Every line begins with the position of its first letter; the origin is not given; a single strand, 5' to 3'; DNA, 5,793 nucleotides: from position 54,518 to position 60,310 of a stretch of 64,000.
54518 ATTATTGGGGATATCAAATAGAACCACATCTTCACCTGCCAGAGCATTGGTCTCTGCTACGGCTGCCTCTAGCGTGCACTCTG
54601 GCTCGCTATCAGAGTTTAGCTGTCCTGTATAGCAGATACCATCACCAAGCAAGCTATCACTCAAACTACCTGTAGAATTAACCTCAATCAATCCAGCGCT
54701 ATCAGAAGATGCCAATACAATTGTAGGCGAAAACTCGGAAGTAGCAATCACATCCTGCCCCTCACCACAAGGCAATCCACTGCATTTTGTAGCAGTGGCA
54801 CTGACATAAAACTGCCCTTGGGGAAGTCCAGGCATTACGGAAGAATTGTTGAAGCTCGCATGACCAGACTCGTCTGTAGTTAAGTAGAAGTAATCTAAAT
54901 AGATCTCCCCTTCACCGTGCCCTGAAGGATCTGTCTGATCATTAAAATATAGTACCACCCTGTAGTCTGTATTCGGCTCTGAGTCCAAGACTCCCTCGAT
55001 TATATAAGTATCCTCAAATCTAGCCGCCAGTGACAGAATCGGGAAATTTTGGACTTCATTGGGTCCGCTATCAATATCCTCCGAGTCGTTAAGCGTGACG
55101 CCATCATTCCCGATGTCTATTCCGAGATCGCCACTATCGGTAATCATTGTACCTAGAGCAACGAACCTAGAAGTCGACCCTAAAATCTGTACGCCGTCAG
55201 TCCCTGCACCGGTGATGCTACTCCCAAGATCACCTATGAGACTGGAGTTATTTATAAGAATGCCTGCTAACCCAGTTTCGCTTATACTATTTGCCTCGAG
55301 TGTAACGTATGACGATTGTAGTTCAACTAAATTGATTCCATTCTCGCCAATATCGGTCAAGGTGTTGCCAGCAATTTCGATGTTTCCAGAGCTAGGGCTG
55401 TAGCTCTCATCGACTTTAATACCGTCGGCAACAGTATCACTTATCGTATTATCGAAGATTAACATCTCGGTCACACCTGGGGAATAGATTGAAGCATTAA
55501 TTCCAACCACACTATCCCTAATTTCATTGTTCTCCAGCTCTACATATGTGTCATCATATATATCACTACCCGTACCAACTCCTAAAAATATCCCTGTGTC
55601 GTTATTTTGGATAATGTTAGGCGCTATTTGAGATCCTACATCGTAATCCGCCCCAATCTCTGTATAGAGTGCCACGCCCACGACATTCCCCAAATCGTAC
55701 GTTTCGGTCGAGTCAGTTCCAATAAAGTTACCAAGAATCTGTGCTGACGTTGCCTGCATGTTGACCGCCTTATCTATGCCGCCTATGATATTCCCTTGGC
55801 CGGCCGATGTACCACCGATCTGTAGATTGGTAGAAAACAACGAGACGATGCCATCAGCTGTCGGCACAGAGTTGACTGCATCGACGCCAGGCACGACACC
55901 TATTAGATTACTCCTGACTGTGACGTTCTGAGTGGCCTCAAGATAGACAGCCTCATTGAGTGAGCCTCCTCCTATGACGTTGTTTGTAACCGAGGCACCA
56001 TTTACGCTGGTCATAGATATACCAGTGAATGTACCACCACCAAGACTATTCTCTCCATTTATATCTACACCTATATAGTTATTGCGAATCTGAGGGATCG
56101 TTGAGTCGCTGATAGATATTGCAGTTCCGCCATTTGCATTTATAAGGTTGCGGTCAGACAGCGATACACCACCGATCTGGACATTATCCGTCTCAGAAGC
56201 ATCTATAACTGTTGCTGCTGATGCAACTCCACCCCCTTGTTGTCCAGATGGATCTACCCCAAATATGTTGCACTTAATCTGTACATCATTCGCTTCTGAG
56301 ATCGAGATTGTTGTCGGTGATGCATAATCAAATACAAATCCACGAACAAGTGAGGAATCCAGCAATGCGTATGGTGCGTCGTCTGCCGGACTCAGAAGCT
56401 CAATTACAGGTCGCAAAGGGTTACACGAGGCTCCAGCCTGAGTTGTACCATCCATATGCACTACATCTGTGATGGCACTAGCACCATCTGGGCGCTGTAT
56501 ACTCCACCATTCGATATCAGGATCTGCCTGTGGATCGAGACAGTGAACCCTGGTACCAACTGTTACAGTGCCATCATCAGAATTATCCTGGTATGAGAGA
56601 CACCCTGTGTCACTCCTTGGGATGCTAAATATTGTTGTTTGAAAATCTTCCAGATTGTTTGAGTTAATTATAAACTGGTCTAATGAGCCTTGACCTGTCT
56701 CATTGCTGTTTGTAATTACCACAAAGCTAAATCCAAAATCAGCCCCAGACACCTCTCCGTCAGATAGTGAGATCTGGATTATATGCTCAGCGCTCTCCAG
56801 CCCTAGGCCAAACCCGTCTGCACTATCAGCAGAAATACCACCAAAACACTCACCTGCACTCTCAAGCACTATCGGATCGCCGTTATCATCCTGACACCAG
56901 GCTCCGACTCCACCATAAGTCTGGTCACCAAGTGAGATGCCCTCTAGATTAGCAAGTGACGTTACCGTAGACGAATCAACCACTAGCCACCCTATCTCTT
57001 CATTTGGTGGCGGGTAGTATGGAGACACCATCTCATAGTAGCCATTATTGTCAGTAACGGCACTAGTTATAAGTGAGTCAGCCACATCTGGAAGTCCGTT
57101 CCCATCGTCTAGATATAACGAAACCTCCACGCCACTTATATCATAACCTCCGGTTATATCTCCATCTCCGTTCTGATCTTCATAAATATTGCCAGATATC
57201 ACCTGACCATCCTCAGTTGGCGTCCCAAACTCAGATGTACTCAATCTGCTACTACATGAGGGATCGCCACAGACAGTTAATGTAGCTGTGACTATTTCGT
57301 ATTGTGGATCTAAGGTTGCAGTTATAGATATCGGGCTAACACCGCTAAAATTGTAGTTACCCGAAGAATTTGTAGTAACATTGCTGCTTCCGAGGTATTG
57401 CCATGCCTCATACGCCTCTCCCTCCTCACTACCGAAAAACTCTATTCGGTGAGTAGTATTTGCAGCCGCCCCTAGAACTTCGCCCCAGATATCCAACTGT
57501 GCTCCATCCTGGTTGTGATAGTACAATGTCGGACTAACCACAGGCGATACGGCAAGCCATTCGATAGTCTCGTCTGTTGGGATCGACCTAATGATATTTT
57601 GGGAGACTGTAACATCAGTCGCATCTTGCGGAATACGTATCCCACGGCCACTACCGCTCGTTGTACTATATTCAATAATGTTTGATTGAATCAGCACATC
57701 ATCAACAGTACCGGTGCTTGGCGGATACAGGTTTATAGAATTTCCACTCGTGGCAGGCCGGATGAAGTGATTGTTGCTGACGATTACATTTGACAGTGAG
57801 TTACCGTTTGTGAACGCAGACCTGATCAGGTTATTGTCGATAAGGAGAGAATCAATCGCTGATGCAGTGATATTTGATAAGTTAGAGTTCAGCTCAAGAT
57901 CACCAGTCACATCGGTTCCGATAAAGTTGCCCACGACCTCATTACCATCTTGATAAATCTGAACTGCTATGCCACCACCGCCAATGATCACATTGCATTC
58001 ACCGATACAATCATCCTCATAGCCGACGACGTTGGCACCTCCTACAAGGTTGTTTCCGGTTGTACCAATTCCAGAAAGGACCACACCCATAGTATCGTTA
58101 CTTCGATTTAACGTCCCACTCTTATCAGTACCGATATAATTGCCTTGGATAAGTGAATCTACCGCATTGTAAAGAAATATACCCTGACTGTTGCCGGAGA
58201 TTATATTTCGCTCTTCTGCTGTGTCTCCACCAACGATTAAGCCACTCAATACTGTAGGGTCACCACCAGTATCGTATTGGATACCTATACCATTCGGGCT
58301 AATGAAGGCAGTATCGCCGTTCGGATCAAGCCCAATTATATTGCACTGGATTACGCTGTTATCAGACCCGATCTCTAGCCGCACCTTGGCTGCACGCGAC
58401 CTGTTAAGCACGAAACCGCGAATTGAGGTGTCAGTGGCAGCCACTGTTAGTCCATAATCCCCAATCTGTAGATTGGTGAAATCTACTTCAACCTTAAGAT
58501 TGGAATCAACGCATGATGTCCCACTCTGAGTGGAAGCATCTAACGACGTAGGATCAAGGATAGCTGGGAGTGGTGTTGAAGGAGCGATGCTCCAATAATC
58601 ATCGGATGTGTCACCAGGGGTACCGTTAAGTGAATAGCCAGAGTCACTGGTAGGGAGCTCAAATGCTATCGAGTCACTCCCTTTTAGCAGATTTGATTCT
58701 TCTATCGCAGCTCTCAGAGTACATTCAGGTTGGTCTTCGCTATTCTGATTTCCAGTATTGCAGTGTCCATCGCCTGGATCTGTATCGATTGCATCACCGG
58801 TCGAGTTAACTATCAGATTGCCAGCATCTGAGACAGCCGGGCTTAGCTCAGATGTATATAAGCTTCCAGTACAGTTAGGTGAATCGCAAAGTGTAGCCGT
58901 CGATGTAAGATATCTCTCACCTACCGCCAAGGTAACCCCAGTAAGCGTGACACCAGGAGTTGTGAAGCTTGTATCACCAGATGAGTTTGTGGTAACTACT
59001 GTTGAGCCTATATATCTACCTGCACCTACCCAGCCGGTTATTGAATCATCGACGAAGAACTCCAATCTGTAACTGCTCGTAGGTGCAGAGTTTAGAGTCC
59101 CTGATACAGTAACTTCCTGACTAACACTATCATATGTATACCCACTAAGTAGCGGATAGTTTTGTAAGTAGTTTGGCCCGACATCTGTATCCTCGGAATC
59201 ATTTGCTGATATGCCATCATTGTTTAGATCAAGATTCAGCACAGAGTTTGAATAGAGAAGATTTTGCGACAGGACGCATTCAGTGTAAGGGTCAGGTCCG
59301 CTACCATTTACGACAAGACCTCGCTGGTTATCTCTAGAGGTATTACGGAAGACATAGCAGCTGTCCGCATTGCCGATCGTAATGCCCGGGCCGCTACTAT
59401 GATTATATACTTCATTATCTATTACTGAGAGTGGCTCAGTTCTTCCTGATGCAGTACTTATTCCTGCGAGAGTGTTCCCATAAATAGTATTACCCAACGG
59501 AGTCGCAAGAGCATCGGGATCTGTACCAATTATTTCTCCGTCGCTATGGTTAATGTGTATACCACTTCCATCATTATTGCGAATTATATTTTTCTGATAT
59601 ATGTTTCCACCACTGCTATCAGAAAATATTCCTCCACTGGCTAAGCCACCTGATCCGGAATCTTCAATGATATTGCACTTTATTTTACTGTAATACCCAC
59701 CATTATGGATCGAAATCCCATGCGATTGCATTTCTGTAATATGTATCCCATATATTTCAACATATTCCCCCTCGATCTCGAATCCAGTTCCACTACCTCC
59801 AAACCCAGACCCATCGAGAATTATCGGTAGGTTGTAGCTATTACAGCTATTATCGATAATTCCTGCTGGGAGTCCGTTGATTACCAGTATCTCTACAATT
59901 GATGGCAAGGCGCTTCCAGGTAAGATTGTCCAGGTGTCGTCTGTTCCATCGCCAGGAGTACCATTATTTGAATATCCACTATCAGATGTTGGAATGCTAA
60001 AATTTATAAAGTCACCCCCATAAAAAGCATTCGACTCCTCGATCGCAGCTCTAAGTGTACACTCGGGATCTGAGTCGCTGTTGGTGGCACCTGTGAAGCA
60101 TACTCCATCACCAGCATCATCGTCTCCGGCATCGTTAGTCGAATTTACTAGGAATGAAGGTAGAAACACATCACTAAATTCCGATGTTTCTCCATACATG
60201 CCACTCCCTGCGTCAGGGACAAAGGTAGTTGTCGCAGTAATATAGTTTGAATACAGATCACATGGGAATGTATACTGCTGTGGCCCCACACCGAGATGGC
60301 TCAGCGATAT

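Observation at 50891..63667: A response-regulator receiver domain fused to a 4,000-aa membrane-anchored beta-helix / CSLREA / cadherin-like giant protein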

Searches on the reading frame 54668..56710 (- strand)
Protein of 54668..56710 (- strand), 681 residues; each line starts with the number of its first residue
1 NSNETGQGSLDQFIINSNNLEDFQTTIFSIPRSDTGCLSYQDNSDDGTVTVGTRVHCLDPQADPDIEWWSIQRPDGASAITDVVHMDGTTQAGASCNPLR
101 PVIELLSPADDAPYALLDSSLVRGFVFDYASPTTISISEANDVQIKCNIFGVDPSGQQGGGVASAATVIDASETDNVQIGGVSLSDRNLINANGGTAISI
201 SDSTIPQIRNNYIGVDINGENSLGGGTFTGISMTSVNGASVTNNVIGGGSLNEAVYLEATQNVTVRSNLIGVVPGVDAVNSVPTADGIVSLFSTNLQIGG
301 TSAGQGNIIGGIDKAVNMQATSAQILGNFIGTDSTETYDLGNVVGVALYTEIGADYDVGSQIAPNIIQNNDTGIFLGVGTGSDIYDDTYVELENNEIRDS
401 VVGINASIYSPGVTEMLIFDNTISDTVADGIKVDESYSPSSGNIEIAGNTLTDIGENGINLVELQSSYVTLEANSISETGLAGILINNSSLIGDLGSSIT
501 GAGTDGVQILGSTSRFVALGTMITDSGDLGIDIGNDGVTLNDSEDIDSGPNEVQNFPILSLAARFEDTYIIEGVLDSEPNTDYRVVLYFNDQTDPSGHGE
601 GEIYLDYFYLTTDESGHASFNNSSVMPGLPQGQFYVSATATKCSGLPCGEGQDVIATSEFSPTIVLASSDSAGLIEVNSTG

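Call 25: search_protein_families(library=pfam, proteins=[window:54668-56710:-], max_evalue=0.01)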
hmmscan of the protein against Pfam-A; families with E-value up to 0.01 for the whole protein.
window:54668-56710:- (681 aa): 1 family
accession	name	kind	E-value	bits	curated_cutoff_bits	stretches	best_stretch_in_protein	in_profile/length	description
PF13229.12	Beta_helix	-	2.7e-10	40.5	25.9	1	361-515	12-150/158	Right handed beta helix region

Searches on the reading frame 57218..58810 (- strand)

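Call 25: search_protein_families(library=pfam, proteins=[window:57218-58810:-], max_evalue=0.01)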
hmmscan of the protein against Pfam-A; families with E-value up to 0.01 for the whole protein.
window:57218-58810:- (531 aa): 1 family
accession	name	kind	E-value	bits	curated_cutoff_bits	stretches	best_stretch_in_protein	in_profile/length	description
PF13620.12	CarboxypepD_reg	-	0.009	16.8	32.3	0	476-499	30-53/82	Carboxypeptidase regulatory-like domain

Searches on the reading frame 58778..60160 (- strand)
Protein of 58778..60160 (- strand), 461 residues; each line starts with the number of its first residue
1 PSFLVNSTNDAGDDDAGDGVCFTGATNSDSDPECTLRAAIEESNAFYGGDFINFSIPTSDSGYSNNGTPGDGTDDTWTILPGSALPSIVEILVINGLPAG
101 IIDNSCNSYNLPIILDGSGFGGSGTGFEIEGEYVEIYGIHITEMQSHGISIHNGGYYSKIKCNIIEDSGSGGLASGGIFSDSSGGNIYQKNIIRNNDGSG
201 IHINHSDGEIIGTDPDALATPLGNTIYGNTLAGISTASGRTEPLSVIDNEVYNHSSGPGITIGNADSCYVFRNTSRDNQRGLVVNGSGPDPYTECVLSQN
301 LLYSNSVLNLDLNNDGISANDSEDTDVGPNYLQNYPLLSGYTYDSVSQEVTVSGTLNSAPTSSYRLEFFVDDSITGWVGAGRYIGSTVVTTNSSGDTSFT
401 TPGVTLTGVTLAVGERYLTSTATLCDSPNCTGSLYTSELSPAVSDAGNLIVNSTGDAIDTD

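Call 25: search_protein_families(library=pfam, proteins=[window:58778-60160:-], max_evalue=0.01)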
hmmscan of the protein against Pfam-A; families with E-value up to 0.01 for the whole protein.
window:58778-60160:- (461 aa): 2 families
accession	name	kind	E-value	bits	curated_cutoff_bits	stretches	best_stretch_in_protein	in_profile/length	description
PF13229.12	Beta_helix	-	1.1e-09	38.6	25.9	2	103-240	29-148/158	Right handed beta helix region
PF05048.19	NosD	-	3.3e-06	27.1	23.6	1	176-335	39-173/212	Periplasmic copper-binding protein (NosD)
